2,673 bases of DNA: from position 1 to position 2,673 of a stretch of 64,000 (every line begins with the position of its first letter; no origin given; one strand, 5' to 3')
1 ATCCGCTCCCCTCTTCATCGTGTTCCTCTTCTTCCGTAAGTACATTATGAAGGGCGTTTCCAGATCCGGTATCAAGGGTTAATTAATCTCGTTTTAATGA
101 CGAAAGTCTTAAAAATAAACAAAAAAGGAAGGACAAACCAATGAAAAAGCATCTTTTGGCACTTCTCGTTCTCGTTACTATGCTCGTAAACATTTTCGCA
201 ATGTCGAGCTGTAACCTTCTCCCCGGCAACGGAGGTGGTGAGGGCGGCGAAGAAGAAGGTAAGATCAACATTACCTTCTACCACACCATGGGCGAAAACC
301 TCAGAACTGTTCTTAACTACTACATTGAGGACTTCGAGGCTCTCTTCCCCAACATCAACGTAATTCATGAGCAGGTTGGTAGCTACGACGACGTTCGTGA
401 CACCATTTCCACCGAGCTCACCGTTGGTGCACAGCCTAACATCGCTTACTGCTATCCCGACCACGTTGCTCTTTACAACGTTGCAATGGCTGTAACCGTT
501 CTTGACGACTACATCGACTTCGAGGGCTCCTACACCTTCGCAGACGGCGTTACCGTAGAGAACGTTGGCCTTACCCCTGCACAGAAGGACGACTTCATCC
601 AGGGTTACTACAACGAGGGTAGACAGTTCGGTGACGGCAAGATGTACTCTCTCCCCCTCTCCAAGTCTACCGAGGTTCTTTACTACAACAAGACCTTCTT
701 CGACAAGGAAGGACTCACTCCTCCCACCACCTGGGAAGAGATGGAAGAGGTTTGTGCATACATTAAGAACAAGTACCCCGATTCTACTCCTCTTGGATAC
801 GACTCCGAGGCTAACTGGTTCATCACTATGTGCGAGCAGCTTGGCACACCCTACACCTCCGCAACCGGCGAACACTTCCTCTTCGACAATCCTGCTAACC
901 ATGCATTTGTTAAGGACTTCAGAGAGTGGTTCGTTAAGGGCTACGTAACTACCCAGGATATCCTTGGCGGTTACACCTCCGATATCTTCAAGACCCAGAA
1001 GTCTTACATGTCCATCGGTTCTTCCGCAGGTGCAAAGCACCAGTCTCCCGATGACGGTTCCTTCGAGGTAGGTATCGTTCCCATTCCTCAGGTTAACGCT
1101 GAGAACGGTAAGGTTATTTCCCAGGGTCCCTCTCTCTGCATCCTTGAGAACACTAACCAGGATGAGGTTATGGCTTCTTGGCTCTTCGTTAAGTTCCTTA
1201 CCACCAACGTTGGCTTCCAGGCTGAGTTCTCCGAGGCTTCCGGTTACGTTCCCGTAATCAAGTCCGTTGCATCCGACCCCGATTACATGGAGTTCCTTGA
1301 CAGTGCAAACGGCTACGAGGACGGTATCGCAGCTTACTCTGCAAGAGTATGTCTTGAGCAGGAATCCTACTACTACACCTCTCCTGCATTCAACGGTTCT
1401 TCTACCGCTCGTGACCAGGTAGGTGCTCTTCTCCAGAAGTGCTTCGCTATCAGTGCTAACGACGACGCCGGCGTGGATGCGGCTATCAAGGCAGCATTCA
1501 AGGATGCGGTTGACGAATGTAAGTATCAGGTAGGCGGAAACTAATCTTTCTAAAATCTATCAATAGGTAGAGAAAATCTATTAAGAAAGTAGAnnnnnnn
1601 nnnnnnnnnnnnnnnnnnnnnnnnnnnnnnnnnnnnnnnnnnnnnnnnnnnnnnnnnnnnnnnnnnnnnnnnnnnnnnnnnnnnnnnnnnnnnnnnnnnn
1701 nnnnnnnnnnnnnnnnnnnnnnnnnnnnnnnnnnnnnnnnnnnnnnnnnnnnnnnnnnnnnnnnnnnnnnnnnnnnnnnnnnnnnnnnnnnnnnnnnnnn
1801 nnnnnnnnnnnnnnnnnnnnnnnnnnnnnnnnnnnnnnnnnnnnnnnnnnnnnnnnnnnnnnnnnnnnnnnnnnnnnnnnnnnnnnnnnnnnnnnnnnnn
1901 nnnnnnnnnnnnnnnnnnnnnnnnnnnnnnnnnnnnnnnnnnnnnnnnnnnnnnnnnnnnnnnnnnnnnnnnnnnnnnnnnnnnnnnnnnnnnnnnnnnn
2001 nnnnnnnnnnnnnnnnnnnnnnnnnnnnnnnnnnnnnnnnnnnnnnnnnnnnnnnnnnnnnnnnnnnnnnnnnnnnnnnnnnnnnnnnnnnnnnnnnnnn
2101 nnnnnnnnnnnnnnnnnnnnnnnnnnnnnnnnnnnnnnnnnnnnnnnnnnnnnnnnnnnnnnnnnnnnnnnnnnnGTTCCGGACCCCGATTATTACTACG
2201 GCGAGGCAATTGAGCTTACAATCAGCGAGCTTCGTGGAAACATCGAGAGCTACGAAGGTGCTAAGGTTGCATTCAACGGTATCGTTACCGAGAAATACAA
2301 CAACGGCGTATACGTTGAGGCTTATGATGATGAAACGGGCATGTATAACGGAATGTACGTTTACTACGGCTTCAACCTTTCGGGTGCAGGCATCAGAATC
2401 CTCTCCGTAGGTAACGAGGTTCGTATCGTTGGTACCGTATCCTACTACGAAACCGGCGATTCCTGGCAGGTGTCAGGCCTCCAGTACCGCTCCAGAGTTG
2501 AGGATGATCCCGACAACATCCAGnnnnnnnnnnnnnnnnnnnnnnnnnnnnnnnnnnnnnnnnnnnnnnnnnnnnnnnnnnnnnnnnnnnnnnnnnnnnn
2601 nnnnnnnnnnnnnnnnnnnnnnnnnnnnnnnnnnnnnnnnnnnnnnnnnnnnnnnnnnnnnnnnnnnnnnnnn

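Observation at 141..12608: Candidate extracellular nucleic-acid foraging locus: SNase, barnase-type RNase and multi-OB surface lipoproteins next to an ABC importer and SurE plus two NrnA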

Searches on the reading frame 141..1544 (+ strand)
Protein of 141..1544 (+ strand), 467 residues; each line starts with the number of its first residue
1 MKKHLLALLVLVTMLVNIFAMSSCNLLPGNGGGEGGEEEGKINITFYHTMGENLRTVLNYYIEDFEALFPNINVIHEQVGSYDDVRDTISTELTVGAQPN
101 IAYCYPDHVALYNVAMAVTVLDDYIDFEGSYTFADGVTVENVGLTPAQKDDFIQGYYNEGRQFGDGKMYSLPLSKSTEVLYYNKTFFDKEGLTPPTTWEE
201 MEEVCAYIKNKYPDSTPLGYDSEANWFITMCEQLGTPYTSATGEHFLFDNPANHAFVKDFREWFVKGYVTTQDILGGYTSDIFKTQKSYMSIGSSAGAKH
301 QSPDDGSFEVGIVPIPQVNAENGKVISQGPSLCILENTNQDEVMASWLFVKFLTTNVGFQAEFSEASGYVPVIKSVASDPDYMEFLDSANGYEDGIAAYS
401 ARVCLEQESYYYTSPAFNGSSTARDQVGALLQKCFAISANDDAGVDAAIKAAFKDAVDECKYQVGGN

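Call 4: search_protein_families(library=pfam, proteins=[window:141-1544:+], max_evalue=0.01)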
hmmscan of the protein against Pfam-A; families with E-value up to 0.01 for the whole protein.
window:141-1544:+ (467 aa): 2 families
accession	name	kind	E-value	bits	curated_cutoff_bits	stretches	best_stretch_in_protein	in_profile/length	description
PF13416.11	SBP_bac_8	-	2.1e-37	129.9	27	1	61-382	2-271/279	Bacterial extracellular solute-binding protein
PF01547.30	SBP_bac_1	-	5.5e-21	76.3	26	1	57-356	9-303/307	Bacterial extracellular solute-binding protein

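Call 5: search_protein_families(library=ncbifam, proteins=[window:141-1544:+], max_evalue=0.01)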
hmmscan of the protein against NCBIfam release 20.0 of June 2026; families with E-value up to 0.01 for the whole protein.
window:141-1544:+ (467 aa): 5 families
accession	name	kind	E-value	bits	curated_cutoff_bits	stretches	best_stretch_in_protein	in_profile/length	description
NF008211.0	PRK10974.1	equivalog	1.2e-15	57.1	411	1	42-375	27-354/439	sn-glycerol-3-phosphate ABC transporter substrate-binding protein UgpB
TIGR03850.1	bind_CPR_0540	equivalog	4.9e-13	48.5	299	1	37-210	31-193/437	carbohydrate ABC transporter substrate-binding protein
NF045826.1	lipo_P68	equivalog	1.4e-09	37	200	1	1-185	1-171/669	P68 family surface lipoprotein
TIGR03851.1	chitin_NgcE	equivalog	2.9e-06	26.5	399.65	1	165-221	150-204/450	N-acetylglucosamine/diacetylchitobiose ABC transporter substrate-binding protein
NF053763.1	ABCarbgalBndGanS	equivalog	0.00011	21.1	700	1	150-203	117-171/420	galactooligosaccharide ABC transporter substrate-binding protein GanS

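Call 6: find_encoding_contigs(protein=window:141-1544:+, flank=10000, max_places=6)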
Protein window:141-1544:+ (467 aa): no gene with exactly this product is on record in the collection.

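Call 19: search_solved_structures(query=window:141-1544:+, max_evalue=0.001)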
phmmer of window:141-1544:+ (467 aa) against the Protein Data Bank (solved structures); distinct sequences matched with E-value up to 0.001: 58.
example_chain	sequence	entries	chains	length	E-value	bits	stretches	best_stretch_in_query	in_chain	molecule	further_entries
7c0x_A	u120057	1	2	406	3.7e-16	61.9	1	160-388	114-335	Sugar ABC transporter, periplasmic sugar-binding protein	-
7c0f_A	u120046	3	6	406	3.8e-16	61.9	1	160-388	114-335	Sugar ABC transporter, periplasmic sugar-binding protein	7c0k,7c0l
7c0y_A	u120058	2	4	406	9.1e-16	60.6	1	161-388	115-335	Sugar ABC transporter, periplasmic sugar-binding protein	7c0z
7c0t_A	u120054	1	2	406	9.6e-16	60.6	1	162-388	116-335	Sugar ABC transporter, periplasmic sugar-binding protein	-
7c0u_A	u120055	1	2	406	9.7e-16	60.5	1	160-388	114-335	Sugar ABC transporter, periplasmic sugar-binding protein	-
7c0o_A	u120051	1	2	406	1.2e-15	60.3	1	162-388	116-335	Sugar ABC transporter, periplasmic sugar-binding protein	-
7c0r_A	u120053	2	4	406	1.8e-15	59.6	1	162-388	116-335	Sugar ABC transporter, periplasmic sugar-binding protein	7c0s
7c14_A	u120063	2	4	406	2.5e-15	59.2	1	160-388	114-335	Sugar ABC transporter, periplasmic sugar-binding protein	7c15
7c0v_A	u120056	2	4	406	4.8e-15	58.3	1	160-388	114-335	Sugar ABC transporter, periplasmic sugar-binding protein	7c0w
7c16_A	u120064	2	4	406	1.1e-14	57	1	161-388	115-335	Sugar ABC transporter, periplasmic sugar-binding protein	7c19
7c1b_A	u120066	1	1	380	5e-13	51.6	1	162-388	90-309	Sugar ABC transporter, periplasmic sugar-binding protein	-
4aq4_A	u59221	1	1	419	1.4e-09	40.3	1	43-376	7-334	SN-GLYCEROL-3-PHOSPHATE-BINDING PERIPLASMIC PROTEIN UGPB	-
6x84_A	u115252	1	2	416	1.4e-09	40.2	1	44-376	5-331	sn-glycerol-3-phosphate-binding periplasmic protein UgpB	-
9lff_A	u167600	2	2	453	2.5e-09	39.4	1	155-397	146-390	SN-glycerol-3-phophate ABC transporter, periplasmic SN-glycerol-3-phosphate-binding protei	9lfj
1elj_A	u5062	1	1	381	8.1e-09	37.7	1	38-382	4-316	MALTODEXTRIN-BINDING PROTEIN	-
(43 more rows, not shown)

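Call 24: search_solved_structures(query=window:141-1544:+, max_evalue=1e-15, show_alignments=2)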
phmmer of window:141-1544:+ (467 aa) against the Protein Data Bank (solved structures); distinct sequences matched with E-value up to 1e-15: 5.
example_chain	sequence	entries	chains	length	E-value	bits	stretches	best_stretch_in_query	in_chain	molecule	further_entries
7c0x_A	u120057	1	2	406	3.7e-16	61.9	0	160-388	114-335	Sugar ABC transporter, periplasmic sugar-binding protein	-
7c0f_A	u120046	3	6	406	3.8e-16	61.9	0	160-388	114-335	Sugar ABC transporter, periplasmic sugar-binding protein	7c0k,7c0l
7c0y_A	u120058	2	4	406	9.1e-16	60.6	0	161-388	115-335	Sugar ABC transporter, periplasmic sugar-binding protein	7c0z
7c0t_A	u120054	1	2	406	9.6e-16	60.6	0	162-388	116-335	Sugar ABC transporter, periplasmic sugar-binding protein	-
7c0u_A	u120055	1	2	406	9.7e-16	60.5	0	160-388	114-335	Sugar ABC transporter, periplasmic sugar-binding protein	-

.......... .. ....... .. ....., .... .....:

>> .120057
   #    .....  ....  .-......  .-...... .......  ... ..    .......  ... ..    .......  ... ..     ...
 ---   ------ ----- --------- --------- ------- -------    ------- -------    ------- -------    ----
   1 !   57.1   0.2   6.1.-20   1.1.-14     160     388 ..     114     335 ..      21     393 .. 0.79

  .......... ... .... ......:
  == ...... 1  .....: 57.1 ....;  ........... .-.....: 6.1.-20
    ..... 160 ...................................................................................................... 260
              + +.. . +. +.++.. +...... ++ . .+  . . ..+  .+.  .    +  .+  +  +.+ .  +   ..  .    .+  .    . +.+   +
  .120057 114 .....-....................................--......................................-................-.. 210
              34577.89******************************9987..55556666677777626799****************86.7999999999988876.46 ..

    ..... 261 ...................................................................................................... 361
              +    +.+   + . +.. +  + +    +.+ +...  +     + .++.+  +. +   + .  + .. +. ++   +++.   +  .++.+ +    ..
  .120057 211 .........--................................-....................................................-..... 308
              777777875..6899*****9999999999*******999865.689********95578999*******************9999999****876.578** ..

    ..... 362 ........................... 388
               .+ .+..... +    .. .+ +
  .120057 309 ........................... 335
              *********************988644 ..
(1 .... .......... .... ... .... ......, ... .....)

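Call 84: search_solved_structures(query=window:141-1544:+, max_evalue=1e-12, show_alignments=5)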
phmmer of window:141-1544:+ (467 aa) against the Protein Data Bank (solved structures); distinct sequences matched with E-value up to 1e-12: 11.
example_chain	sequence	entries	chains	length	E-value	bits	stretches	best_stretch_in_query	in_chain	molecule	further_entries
7c0x_A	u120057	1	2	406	3.7e-16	61.9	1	160-388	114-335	Sugar ABC transporter, periplasmic sugar-binding protein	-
7c0f_A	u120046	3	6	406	3.8e-16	61.9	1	160-388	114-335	Sugar ABC transporter, periplasmic sugar-binding protein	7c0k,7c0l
7c0y_A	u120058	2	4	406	9.1e-16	60.6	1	161-388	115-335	Sugar ABC transporter, periplasmic sugar-binding protein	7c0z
7c0t_A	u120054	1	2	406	9.6e-16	60.6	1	162-388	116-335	Sugar ABC transporter, periplasmic sugar-binding protein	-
7c0u_A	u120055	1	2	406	9.7e-16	60.5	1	160-388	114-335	Sugar ABC transporter, periplasmic sugar-binding protein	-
7c0o_A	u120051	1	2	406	1.2e-15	60.3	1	162-388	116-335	Sugar ABC transporter, periplasmic sugar-binding protein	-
7c0r_A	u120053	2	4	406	1.8e-15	59.6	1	162-388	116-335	Sugar ABC transporter, periplasmic sugar-binding protein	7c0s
7c14_A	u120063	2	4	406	2.5e-15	59.2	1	160-388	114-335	Sugar ABC transporter, periplasmic sugar-binding protein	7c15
7c0v_A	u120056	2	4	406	4.8e-15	58.3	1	160-388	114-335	Sugar ABC transporter, periplasmic sugar-binding protein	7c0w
7c16_A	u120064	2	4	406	1.1e-14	57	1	161-388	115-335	Sugar ABC transporter, periplasmic sugar-binding protein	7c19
7c1b_A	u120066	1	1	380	5e-13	51.6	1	162-388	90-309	Sugar ABC transporter, periplasmic sugar-binding protein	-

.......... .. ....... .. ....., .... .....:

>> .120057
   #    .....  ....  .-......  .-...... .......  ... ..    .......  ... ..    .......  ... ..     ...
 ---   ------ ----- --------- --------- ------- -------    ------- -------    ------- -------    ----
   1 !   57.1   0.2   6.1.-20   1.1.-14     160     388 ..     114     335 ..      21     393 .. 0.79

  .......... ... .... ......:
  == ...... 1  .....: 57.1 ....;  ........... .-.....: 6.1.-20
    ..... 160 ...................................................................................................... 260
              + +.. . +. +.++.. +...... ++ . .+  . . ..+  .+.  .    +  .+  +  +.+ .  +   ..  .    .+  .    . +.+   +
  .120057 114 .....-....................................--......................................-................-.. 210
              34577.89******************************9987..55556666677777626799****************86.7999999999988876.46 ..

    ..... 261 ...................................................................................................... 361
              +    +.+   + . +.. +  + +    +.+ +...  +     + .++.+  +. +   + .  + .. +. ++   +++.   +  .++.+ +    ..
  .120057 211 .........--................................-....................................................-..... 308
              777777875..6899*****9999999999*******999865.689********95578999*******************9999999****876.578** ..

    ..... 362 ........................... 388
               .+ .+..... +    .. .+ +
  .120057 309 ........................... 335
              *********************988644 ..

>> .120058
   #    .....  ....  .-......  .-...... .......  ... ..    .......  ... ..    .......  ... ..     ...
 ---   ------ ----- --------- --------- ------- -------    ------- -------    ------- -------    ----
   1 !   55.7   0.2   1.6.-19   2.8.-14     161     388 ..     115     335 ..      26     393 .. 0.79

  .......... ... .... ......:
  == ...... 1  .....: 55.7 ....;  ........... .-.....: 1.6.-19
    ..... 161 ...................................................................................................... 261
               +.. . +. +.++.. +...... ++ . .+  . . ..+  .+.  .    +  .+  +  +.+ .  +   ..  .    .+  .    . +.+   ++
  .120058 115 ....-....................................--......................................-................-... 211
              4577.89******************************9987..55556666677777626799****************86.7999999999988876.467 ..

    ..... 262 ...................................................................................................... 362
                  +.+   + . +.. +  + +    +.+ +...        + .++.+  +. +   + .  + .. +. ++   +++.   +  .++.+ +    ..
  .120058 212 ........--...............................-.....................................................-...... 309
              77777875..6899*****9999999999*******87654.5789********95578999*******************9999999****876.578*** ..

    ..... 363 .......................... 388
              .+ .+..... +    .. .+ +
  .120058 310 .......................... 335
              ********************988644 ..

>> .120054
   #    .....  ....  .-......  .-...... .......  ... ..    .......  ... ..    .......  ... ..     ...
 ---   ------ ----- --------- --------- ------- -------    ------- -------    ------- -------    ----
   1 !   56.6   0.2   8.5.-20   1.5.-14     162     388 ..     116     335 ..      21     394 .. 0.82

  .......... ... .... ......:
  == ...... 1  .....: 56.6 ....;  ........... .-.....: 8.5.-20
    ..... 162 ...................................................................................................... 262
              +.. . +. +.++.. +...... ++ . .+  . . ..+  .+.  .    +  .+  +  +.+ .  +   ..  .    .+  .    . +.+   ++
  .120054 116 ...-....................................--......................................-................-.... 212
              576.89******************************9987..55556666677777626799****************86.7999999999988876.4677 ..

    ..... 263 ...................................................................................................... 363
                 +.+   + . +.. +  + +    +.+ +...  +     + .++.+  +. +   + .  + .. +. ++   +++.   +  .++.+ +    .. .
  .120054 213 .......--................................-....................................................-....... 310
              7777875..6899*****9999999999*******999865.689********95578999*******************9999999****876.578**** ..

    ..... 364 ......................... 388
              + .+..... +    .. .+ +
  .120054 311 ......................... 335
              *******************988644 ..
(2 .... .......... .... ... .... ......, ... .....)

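Call 108: search_solved_structures(query=A7, max_evalue=1e-8, show_alignments=1)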
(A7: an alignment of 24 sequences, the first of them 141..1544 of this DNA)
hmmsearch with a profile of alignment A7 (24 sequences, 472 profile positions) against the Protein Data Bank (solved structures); distinct sequences matched with E-value up to 1e-8: 38.
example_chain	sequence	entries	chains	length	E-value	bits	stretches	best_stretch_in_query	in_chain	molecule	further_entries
7c0x_A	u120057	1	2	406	2.3e-23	85.4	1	168-405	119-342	Sugar ABC transporter, periplasmic sugar-binding protein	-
7c0f_A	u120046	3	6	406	2.4e-23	85.3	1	168-405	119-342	Sugar ABC transporter, periplasmic sugar-binding protein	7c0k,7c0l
7c0v_A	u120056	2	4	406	3e-23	85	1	168-405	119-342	Sugar ABC transporter, periplasmic sugar-binding protein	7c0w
7c0y_A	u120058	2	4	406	3.7e-23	84.7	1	168-405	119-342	Sugar ABC transporter, periplasmic sugar-binding protein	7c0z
7c16_A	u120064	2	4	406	4.2e-23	84.5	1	168-405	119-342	Sugar ABC transporter, periplasmic sugar-binding protein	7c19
7c0t_A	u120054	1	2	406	5.3e-23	84.2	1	168-405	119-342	Sugar ABC transporter, periplasmic sugar-binding protein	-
7c0u_A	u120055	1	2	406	1.2e-22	83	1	168-405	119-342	Sugar ABC transporter, periplasmic sugar-binding protein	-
7c0o_A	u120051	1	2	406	1.5e-22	82.8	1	168-405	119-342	Sugar ABC transporter, periplasmic sugar-binding protein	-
7c0r_A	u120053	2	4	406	1.5e-22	82.7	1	168-405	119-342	Sugar ABC transporter, periplasmic sugar-binding protein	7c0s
7c14_A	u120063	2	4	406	3.3e-22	81.6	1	168-404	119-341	Sugar ABC transporter, periplasmic sugar-binding protein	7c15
6x84_A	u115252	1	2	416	5.5e-19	71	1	46-404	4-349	sn-glycerol-3-phosphate-binding periplasmic protein UgpB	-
4aq4_A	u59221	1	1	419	1.1e-18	70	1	45-404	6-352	SN-GLYCEROL-3-PHOSPHATE-BINDING PERIPLASMIC PROTEIN UGPB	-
9lff_A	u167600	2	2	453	1.5e-16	63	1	41-410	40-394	SN-glycerol-3-phophate ABC transporter, periplasmic SN-glycerol-3-phosphate-binding protei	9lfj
7c1b_A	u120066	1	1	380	1.1e-15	60.1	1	168-403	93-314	Sugar ABC transporter, periplasmic sugar-binding protein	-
4g68_A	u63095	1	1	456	1.3e-14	56.5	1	22-263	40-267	ABC transporter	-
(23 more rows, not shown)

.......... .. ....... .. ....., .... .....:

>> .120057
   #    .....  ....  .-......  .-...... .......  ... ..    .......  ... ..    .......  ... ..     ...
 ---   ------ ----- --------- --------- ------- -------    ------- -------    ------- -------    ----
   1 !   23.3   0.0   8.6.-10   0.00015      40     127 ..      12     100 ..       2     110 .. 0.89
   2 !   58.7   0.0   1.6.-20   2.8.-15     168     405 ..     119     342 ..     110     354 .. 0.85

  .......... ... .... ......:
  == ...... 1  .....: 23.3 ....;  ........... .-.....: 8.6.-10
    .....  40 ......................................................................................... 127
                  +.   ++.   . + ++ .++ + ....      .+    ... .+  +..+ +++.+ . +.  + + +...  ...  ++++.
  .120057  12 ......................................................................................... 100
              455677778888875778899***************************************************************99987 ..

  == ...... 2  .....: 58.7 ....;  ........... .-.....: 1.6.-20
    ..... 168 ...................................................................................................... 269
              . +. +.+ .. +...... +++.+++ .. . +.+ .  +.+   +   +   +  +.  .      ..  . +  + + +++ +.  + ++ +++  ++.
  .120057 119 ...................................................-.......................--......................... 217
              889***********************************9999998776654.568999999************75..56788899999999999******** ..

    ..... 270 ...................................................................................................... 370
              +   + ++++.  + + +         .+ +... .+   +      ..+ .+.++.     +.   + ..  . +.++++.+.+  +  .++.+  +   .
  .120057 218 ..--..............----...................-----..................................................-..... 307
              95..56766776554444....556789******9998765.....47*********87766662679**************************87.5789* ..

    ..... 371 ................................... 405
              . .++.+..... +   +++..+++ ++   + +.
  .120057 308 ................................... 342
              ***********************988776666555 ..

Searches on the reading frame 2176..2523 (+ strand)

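Call 57: search_protein_families(library=pfam, proteins=[window:2176-2523:+], max_evalue=1)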
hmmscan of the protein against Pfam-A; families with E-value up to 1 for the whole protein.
window:2176-2523:+ (116 aa): 1 family
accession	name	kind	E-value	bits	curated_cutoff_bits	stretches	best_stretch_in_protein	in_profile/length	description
PF16127.10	DUF4839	-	0.0026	18.3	25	1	24-51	25-52/123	Domain of unknown function (DUF4839)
